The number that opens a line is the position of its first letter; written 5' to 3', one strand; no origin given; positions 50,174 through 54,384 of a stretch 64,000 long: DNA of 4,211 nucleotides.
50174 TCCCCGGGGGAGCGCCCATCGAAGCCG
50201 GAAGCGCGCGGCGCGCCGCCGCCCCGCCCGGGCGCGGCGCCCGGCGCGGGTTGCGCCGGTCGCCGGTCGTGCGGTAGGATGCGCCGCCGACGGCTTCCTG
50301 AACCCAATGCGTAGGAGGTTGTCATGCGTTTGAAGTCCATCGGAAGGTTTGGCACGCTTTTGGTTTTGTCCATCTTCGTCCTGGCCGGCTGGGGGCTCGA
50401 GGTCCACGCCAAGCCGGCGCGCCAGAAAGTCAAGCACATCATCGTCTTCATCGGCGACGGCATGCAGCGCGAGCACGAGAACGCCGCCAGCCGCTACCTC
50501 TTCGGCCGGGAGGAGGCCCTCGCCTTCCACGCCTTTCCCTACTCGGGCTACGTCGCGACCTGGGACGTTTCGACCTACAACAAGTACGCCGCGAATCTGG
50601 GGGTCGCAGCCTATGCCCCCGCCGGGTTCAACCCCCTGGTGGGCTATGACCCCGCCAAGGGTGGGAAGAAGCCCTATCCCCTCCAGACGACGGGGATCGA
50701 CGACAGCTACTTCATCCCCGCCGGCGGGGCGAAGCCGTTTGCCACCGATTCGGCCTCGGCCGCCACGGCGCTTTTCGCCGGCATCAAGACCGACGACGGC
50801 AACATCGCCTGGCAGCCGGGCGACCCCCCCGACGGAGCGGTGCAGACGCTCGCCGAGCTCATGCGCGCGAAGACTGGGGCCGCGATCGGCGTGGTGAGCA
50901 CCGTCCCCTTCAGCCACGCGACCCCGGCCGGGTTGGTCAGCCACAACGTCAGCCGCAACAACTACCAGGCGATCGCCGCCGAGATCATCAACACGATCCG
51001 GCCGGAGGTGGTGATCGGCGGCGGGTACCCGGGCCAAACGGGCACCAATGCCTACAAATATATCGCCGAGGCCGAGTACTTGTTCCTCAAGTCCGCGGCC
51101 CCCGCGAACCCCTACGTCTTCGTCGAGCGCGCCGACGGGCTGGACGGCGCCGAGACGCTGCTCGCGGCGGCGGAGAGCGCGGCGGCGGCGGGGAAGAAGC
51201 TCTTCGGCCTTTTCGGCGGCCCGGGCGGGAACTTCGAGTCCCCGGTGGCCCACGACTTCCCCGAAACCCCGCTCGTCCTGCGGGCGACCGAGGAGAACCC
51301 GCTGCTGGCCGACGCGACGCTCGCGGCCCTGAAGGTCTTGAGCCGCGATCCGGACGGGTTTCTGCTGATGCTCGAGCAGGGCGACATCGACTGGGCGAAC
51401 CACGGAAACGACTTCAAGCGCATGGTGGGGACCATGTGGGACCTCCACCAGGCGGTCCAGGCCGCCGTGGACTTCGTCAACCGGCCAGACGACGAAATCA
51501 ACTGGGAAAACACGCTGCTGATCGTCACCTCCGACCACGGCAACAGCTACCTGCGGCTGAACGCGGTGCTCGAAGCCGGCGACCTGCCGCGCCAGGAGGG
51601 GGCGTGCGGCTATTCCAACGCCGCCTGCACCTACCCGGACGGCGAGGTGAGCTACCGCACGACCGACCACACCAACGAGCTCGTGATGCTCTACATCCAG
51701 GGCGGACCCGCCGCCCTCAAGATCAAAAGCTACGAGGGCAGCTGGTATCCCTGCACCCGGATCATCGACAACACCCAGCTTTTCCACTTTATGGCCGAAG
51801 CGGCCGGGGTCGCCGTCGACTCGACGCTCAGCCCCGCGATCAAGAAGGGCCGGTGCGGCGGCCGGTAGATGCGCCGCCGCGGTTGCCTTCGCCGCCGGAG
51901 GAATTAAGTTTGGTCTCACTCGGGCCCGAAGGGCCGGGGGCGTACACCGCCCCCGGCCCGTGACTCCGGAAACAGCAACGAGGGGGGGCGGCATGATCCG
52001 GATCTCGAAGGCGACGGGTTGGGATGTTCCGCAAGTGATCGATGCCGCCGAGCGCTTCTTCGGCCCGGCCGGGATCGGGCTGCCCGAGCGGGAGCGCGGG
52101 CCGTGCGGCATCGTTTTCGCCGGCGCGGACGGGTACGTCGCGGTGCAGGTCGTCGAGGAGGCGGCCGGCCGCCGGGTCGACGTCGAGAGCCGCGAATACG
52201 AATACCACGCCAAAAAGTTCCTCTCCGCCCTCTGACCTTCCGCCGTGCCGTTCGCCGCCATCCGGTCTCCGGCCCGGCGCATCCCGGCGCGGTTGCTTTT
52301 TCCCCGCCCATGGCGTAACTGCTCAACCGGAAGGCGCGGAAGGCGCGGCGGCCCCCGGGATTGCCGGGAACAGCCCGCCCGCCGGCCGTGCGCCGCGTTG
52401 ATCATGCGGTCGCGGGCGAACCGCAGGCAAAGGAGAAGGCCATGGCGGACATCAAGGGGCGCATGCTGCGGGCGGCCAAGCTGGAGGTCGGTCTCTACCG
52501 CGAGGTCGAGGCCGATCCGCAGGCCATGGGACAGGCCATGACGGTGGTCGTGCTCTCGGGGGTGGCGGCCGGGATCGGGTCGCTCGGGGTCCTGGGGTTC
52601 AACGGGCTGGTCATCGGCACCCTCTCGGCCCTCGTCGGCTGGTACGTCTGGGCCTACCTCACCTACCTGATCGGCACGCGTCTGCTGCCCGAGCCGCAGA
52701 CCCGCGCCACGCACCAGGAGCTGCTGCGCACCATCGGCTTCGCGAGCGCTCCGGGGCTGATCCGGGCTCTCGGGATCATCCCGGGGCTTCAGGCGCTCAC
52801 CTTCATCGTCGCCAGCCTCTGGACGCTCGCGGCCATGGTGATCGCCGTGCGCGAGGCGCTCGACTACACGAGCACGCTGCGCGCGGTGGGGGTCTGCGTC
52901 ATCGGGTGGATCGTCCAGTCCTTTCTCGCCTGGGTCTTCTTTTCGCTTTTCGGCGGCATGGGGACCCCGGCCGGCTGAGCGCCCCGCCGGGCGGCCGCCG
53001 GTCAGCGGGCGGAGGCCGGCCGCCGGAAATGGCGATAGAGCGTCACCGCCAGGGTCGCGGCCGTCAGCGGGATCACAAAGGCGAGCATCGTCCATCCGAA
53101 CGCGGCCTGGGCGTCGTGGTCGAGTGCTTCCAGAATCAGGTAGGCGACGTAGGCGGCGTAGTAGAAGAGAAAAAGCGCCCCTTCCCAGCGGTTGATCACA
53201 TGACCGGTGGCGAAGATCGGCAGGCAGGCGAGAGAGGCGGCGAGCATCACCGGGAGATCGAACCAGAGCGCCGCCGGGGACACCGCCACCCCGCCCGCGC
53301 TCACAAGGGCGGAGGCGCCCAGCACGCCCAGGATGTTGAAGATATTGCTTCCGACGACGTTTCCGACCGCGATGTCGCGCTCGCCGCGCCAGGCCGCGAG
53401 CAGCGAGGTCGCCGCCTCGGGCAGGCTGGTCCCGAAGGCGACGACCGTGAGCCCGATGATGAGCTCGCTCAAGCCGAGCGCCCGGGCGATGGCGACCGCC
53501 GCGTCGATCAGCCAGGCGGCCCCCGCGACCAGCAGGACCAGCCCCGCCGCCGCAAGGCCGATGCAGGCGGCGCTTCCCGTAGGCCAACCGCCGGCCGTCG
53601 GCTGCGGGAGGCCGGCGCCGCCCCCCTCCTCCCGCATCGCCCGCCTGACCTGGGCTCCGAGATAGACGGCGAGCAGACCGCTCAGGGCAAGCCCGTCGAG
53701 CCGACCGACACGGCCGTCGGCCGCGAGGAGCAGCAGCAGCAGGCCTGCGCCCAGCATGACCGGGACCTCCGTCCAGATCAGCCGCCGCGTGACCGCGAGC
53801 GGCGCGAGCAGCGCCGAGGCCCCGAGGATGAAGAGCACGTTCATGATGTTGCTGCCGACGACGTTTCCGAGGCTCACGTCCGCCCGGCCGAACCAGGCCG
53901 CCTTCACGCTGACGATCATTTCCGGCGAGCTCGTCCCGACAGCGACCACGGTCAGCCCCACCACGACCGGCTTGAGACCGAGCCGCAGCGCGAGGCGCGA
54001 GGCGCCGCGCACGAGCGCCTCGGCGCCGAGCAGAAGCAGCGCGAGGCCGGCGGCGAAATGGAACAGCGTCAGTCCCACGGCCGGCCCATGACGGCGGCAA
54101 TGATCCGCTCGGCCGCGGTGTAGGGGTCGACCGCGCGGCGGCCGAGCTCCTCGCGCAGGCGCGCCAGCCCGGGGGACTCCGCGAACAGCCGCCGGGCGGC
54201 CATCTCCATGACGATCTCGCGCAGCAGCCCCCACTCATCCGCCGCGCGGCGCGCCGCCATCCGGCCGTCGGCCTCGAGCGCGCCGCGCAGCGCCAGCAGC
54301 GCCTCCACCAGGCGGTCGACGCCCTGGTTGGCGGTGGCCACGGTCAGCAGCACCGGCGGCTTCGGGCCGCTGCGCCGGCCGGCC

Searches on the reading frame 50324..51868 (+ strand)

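Call 34: search_protein_families(library=pfam, proteins=[window:50324-51868:+], max_evalue=0.0001)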
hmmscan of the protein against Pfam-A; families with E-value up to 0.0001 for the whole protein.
window:50324-51868:+ (514 aa): 1 family
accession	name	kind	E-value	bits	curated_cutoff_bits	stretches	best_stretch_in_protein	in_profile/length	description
PF00245.25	Alk_phosphatase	-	4.1e-39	135.2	24.4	1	140-407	57-313/423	Alkaline phosphatase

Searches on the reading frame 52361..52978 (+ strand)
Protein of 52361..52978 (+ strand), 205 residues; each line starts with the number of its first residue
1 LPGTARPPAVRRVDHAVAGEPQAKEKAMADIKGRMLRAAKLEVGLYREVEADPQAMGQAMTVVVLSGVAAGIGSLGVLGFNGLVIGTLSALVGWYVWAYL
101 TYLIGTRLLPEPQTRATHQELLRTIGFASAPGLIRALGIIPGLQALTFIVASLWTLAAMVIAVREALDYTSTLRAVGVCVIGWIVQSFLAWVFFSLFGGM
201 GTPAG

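Call 34: search_protein_families(library=pfam, proteins=[window:52361-52978:+], max_evalue=0.0001)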
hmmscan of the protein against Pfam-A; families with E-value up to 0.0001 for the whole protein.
window:52361-52978:+ (205 aa): 1 family
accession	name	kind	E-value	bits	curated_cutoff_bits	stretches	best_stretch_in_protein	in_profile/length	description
PF04893.22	Yip1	-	1.6e-07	31.8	28.6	1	53-192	19-171/173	Yip1 domain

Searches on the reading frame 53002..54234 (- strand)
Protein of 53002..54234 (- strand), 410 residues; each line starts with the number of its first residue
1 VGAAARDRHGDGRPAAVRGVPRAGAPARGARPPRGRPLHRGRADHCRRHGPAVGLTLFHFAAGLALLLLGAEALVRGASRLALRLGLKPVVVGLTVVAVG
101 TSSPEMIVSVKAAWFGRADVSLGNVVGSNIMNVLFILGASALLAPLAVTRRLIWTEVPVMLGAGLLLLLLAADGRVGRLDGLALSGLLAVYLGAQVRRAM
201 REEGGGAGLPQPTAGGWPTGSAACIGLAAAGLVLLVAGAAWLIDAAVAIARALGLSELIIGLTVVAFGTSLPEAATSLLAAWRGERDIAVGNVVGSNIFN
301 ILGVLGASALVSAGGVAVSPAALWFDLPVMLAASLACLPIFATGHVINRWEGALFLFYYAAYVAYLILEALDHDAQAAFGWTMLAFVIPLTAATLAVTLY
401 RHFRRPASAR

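Call 34: search_protein_families(library=pfam, proteins=[window:53002-54234:-], max_evalue=0.0001)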
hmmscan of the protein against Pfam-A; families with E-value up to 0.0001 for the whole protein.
window:53002-54234:- (410 aa): 1 family
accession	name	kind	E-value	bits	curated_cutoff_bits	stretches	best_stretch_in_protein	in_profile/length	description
PF01699.29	Na_Ca_ex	-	6.3e-64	214.9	24.9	2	226-367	4-150/151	Sodium/calcium exchanger protein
